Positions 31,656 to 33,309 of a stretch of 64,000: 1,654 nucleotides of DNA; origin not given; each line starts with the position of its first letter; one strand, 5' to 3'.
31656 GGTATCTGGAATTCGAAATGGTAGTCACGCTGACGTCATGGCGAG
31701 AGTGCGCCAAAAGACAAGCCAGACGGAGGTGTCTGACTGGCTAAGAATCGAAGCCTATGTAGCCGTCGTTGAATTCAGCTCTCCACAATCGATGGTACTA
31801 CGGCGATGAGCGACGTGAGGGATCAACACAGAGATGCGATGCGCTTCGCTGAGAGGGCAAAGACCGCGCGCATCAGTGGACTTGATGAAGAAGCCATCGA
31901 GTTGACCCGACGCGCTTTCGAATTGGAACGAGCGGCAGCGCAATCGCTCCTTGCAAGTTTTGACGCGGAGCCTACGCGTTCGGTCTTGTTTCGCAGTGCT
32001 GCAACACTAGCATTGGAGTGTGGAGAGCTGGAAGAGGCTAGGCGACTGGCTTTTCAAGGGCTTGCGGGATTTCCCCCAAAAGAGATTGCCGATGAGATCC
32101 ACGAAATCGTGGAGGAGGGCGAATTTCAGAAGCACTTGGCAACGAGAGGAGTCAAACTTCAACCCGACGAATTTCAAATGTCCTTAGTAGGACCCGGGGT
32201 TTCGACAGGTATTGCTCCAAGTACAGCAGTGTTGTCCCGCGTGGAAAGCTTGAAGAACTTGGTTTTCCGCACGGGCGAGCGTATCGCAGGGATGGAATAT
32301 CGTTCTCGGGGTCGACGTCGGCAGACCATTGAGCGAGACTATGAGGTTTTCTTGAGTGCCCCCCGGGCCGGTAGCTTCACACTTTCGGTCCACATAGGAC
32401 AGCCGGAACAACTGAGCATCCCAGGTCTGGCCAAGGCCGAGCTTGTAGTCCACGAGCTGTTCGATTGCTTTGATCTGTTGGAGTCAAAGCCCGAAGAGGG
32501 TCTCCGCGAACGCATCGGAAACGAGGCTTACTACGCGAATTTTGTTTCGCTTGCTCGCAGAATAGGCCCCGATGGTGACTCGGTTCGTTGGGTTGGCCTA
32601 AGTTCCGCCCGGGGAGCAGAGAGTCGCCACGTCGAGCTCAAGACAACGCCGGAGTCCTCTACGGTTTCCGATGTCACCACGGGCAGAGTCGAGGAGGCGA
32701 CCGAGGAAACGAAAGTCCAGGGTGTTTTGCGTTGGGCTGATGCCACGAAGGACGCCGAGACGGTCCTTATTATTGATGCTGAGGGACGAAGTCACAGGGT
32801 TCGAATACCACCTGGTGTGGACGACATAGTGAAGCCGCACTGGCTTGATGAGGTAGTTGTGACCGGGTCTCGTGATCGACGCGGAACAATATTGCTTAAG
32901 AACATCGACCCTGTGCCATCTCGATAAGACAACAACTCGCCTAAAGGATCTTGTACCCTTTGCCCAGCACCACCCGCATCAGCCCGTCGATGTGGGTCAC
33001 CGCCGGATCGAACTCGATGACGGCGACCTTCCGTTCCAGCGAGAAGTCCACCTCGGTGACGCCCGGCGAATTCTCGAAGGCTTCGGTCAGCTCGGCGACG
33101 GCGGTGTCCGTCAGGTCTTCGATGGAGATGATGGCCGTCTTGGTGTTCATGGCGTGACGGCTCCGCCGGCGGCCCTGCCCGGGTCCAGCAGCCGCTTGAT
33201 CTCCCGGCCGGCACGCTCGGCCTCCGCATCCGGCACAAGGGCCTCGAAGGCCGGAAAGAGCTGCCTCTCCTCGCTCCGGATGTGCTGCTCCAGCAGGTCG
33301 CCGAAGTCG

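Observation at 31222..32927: Translationally coupled two-gene islet of unknown function (possible nuclease-like protein plus a 373-aa partner)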

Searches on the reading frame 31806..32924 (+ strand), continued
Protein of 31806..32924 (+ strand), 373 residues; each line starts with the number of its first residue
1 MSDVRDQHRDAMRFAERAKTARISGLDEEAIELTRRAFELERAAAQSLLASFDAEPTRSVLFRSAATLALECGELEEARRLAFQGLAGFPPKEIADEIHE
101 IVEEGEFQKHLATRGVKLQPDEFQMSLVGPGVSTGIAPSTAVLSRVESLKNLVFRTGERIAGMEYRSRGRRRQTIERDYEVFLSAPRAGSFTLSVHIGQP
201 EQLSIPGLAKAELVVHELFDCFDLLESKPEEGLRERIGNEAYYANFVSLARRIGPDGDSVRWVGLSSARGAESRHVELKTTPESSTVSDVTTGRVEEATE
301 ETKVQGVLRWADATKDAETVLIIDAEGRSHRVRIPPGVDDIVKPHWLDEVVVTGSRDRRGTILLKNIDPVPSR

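Call 90: find_related_loci(query=A5, collection=metagenome_contigs, flank=8000)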
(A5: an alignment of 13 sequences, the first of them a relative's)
Query A5 (108 aa) in metagenome_contigs; peptide patterns used: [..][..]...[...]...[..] (x = any residue, [..] = any of these).
600 stretches matched a pattern (row limit reached: there are more); 481 encode a relative of the query (tblastn E <= 1e-3); the best 80 are kept; 80 distinct loci.
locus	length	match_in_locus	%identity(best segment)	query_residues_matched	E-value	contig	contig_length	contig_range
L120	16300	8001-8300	45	9-104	1e-21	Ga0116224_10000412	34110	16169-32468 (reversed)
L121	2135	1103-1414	44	8-107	2e-20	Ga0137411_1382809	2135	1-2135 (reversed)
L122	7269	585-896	42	8-107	2e-20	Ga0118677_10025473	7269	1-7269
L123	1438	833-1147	44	1-107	2e-19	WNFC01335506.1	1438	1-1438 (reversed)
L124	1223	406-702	45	13-107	3e-19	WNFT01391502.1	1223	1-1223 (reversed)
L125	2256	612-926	44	4-104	7e-19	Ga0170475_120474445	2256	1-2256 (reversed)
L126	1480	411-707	44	13-107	1e-18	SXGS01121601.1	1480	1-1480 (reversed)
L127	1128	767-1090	41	4-107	2e-18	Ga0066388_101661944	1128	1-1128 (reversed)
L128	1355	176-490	43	1-107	3e-18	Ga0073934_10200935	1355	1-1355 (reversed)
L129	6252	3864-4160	44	13-107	4e-18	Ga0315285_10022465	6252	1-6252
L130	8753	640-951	42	8-107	8e-18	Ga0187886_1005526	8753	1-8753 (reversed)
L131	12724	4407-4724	38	6-107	9e-18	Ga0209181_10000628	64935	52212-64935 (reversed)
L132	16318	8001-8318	38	6-107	9e-18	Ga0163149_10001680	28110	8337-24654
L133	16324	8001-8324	38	4-107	1e-17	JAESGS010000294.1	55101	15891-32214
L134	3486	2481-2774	41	14-107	2e-17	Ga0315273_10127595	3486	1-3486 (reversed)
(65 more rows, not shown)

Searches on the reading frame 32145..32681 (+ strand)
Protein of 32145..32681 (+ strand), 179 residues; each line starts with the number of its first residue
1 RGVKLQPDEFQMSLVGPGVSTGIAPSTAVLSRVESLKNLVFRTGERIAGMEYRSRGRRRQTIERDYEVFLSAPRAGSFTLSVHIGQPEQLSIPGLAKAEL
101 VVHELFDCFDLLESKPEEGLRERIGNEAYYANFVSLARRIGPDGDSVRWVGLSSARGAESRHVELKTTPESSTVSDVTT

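Call 69: search_protein_representatives(alignment_id=A4)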
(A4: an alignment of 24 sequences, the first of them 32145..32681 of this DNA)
Query: 24 sequences, 178 profile positions. Proteins with E-value up to 0.001 (for the whole library): 1145; up to 1e-10: 933; up to 1e-30: 486. The best 150 are listed.
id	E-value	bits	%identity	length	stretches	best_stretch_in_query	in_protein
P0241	3.7e-70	251.0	-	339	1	1-174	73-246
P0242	5.8e-70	250.4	-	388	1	1-175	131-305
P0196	5.7e-68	243.9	-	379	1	1-173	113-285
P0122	1.9e-67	242.2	-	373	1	1-174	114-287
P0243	8.6e-67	240.1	-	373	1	1-166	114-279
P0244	5.8e-65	234.1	-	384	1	1-174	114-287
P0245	1.9e-64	232.4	-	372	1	1-174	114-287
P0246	2.5e-64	232.1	-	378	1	1-174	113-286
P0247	5.6e-64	230.9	-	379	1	1-176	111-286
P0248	7.2e-64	230.5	-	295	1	1-174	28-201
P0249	9.7e-64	230.1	-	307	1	1-171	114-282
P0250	1.2e-63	229.8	-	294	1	1-171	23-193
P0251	2.1e-63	229.1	-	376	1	1-173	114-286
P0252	3.4e-63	228.3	-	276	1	1-173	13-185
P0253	1.7e-62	226.1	-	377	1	1-174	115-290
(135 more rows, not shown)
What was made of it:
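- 32145..32681 (+): G2 M domain (aa 114-292): an alpha/beta domain with no recognisable relative. Invariant residues include G129, G135, R159, Y242, N245 and P255-D256-G257. The profile finds 1,145 representative clusters; in the complete proteins among the listed hits the domain starts at about residues 103-138 of a ~375-aa protein (call 69).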

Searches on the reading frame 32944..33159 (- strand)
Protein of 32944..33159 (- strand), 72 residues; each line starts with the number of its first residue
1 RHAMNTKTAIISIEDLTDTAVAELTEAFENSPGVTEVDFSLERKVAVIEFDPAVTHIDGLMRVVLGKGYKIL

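Call 4: search_protein_families(library=pfam, proteins=[window:32944-33159:-], max_evalue=1)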
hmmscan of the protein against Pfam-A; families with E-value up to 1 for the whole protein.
window:32944-33159:- (72 aa): 3 families
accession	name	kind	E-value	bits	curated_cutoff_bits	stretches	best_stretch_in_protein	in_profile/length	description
PF00403.32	HMA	-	8.4e-05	23.3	24.8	1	21-70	13-62/62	Heavy-metal-associated domain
PF07715.20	Plug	-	0.12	13.4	23.9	1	7-36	8-37/107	TonB-dependent Receptor Plug Domain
PF23085.1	RRM_PARP14_3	-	0.14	12.7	24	1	8-51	1-49/82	PARP14, third RRM domain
